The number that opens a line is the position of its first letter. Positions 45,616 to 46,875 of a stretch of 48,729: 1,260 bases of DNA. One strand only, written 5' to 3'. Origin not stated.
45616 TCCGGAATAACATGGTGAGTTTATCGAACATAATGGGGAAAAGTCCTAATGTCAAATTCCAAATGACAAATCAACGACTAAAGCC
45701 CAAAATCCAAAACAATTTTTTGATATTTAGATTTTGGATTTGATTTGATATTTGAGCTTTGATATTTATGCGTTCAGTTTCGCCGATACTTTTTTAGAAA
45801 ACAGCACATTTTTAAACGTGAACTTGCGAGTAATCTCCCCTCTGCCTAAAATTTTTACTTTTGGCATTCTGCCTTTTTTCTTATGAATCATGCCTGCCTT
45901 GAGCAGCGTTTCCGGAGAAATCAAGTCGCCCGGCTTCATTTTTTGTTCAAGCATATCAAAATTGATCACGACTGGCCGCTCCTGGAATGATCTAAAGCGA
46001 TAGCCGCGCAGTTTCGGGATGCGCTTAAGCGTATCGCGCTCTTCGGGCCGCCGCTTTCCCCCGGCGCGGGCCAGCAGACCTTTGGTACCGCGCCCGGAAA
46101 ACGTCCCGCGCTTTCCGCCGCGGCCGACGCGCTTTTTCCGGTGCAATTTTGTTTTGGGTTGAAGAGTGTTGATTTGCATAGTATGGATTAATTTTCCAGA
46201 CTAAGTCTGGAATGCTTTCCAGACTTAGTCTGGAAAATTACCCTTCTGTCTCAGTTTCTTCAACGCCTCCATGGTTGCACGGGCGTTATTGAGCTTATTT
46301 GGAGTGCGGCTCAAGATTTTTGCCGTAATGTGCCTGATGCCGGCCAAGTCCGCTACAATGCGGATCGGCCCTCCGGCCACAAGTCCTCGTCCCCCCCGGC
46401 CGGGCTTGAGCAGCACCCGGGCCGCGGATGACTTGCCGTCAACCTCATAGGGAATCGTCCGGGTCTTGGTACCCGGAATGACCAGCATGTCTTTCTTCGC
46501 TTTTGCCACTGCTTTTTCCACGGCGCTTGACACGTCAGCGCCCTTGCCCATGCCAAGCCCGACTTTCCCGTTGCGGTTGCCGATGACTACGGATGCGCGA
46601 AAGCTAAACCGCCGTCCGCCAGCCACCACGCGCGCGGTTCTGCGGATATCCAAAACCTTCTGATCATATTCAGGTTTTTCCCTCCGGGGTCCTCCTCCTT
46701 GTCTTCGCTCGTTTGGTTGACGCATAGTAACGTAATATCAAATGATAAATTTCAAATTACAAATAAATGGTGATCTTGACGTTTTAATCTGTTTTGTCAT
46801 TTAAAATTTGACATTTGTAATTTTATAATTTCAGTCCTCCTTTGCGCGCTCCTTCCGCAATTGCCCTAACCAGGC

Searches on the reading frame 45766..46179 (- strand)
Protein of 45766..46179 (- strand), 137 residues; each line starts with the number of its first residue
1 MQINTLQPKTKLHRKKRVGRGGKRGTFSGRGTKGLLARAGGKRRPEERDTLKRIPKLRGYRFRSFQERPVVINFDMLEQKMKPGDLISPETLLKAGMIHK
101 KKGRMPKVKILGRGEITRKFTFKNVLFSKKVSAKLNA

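Call 80: search_protein_families(library=pfam, proteins=[window:45766-46179:-], max_evalue=0.00001)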
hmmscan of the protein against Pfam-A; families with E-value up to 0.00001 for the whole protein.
window:45766-46179:- (137 aa): 1 family
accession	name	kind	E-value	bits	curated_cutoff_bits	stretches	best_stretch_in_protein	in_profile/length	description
PF00828.25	Ribosomal_L27A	-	1.1e-08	35.8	21.5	1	72-135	2-64/72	Ribosomal proteins 50S-L15, 50S-L18e, 60S-L27A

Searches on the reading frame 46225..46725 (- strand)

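Call 80: search_protein_families(library=pfam, proteins=[window:46225-46725:-], max_evalue=0.00001)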
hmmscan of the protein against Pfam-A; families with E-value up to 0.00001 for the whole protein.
window:46225-46725:- (166 aa): 2 families
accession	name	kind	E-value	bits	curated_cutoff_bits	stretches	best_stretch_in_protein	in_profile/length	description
PF00333.26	Ribosomal_S5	-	3.5e-23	81.8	27.1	1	21-84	2-65/65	Ribosomal protein S5, N-terminal domain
PF03719.21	Ribosomal_S5_C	-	2.4e-18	65.8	21.5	1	97-160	1-63/71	Ribosomal protein S5, C-terminal domain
